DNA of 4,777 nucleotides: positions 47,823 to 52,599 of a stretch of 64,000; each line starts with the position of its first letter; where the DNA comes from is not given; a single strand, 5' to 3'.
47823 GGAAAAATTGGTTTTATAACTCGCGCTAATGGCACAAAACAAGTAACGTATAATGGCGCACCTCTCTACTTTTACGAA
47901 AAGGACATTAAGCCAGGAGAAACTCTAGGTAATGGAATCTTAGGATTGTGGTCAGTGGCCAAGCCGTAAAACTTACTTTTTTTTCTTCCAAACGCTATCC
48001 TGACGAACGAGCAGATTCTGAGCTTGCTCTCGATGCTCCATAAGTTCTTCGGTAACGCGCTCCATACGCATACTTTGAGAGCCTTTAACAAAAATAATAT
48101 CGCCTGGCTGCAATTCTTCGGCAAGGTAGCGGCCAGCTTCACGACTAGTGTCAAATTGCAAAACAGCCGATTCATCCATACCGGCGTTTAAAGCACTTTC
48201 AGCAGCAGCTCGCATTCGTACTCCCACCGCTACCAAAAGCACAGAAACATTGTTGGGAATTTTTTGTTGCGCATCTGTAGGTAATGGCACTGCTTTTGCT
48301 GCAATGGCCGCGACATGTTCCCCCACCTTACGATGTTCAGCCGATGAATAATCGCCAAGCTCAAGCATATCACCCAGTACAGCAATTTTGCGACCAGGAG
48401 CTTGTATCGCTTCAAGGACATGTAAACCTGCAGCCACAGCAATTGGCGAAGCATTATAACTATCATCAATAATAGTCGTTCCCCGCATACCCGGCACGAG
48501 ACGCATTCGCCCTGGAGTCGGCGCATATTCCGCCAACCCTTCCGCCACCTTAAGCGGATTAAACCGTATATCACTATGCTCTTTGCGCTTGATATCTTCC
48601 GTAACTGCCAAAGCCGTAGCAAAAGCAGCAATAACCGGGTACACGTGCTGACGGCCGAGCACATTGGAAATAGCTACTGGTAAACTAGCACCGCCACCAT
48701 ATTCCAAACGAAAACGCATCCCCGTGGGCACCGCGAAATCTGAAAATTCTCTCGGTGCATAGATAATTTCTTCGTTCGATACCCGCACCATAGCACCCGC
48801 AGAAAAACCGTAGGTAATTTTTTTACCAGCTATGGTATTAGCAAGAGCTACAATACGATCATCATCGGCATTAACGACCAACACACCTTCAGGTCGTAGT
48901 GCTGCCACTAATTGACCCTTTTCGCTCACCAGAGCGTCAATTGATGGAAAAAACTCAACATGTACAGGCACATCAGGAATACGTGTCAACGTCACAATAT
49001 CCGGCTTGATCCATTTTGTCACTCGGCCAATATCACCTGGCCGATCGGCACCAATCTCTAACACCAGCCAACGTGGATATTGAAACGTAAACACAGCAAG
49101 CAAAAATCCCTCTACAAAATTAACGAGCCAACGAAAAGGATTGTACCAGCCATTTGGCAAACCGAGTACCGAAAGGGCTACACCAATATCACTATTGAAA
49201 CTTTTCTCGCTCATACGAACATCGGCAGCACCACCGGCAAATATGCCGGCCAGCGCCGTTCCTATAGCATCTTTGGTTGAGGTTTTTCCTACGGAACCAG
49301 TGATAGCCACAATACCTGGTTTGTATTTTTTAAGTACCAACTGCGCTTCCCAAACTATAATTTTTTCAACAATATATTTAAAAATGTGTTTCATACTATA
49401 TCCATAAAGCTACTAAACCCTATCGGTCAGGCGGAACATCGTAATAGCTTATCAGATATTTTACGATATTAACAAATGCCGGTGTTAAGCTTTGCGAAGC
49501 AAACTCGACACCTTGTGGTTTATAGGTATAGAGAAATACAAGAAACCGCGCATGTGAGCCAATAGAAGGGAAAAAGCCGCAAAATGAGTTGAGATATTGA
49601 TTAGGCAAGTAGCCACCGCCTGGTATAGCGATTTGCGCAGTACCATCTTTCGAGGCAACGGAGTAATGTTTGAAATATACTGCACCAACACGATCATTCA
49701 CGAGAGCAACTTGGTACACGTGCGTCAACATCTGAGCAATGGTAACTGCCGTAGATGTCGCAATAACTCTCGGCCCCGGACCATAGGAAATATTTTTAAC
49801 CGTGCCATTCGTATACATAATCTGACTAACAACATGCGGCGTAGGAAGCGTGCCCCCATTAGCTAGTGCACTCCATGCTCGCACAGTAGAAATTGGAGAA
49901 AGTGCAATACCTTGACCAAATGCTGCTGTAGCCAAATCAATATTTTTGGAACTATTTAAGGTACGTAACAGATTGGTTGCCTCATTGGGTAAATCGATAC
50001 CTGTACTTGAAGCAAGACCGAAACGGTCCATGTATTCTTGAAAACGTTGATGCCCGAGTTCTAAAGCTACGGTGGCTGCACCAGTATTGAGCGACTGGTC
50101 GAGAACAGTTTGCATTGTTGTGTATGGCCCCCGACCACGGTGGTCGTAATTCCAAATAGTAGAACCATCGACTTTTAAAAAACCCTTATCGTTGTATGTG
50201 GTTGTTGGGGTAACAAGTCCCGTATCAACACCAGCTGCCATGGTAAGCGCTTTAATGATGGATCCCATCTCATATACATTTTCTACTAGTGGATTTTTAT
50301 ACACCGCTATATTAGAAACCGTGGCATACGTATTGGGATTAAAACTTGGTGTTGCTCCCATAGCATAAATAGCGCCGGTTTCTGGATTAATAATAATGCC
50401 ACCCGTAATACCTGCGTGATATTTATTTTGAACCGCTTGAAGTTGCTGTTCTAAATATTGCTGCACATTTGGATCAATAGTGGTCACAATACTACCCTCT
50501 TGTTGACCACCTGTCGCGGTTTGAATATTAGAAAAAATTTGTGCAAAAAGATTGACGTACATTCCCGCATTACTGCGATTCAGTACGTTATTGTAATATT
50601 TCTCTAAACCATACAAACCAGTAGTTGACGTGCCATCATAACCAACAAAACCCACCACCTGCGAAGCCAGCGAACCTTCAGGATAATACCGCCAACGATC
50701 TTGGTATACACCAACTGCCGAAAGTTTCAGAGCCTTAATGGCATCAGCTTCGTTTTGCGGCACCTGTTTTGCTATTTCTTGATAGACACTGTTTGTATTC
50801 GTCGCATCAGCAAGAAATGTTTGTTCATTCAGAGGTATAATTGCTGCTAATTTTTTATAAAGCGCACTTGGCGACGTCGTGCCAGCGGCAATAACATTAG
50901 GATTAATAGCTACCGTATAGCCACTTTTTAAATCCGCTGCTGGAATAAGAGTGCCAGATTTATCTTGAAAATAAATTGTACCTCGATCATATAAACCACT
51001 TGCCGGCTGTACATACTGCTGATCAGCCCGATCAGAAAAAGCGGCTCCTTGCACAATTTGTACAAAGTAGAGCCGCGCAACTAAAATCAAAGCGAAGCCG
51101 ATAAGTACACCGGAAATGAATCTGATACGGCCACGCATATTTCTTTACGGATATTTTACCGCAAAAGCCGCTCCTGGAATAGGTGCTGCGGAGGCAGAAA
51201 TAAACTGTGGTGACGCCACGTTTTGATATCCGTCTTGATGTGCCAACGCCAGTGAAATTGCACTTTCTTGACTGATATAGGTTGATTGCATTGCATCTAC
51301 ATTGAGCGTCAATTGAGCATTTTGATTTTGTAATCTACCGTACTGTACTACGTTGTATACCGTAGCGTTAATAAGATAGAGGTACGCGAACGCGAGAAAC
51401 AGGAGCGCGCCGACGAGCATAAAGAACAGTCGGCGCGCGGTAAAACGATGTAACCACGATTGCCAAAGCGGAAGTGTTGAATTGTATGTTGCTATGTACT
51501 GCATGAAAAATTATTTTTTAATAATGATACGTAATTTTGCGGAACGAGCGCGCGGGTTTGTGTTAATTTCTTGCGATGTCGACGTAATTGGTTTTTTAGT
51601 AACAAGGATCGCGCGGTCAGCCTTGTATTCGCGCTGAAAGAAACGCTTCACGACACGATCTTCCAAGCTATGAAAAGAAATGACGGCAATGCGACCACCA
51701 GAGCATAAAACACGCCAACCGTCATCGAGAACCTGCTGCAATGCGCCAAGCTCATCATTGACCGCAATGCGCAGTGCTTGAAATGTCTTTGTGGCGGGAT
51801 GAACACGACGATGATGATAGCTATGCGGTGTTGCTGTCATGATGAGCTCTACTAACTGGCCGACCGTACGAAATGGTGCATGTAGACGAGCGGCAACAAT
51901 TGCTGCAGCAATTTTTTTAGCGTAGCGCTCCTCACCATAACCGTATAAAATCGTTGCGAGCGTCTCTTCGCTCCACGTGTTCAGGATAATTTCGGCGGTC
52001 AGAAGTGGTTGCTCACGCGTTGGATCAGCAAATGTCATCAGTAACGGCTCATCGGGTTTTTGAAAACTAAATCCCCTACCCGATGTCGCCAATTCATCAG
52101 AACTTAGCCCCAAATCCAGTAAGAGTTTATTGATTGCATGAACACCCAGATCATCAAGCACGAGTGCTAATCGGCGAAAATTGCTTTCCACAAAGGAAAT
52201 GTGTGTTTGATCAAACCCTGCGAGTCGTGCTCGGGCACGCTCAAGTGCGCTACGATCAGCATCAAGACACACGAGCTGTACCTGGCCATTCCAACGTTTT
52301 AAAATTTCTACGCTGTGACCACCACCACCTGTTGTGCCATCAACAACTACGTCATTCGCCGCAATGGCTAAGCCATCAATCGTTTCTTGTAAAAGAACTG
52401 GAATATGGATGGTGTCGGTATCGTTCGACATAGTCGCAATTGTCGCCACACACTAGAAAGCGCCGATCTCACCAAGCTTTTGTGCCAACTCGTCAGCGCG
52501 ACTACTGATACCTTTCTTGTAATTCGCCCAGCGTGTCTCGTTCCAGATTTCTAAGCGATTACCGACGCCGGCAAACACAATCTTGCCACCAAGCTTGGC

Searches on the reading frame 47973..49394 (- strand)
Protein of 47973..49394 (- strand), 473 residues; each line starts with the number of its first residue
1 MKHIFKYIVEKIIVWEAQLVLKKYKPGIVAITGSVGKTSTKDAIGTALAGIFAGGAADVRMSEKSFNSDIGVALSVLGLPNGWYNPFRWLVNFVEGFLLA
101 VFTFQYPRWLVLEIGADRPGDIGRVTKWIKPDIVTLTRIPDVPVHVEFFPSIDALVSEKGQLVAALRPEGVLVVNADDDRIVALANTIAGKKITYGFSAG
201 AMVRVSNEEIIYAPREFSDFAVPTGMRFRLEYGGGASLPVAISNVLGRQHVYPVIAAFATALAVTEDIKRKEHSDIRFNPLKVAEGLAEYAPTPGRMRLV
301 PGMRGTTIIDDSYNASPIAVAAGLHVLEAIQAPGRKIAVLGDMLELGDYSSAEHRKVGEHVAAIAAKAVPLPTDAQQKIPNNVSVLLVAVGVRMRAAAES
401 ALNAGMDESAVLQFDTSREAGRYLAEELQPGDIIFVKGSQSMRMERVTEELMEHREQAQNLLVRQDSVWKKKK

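Call 15: search_protein_families(library=pfam, proteins=[window:47973-49394:-], max_evalue=0.00001)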
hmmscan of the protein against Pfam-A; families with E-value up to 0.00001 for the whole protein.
window:47973-49394:- (473 aa): 2 families
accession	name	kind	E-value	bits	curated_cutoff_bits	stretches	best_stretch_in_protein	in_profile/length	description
PF08245.18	Mur_ligase_M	-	2.7e-19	70.3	24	1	108-260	58-199/200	Mur ligase middle domain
PF02875.26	Mur_ligase_C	-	1.5e-17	65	28.4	1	295-439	1-126/127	Mur ligase, glutamate ligase domain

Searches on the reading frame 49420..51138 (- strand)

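Call 15: search_protein_families(library=pfam, proteins=[window:49420-51138:-], max_evalue=0.00001)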
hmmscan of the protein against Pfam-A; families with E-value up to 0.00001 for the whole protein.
window:49420-51138:- (572 aa): 2 families
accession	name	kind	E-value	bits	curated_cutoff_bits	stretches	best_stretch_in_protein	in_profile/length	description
PF00905.27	Transpeptidase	-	8e-53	180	22.1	1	248-545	4-283/299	Penicillin binding protein transpeptidase domain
PF03717.20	PBP_dimer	-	5.7e-09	37.1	24.4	1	52-187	6-159/180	Penicillin-binding Protein dimerisation domain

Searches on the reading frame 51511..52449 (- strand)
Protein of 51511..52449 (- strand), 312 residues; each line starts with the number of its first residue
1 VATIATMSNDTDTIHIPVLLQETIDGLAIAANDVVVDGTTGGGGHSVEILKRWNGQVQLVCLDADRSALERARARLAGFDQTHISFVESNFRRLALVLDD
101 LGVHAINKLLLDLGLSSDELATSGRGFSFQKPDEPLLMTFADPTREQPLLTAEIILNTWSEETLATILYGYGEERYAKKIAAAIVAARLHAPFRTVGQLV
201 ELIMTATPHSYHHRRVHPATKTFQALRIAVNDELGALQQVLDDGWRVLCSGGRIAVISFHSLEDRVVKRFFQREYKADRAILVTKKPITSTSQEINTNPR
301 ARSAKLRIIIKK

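Call 54: search_protein_families(library=pfam, proteins=[window:51511-52449:-], max_evalue=0.00001)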
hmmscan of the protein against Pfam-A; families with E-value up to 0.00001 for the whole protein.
window:51511-52449:- (312 aa): 1 family
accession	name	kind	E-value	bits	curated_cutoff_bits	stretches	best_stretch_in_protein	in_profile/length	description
PF01795.25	Methyltransf_5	-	2e-92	310.4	27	1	14-311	3-308/309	MraW methylase family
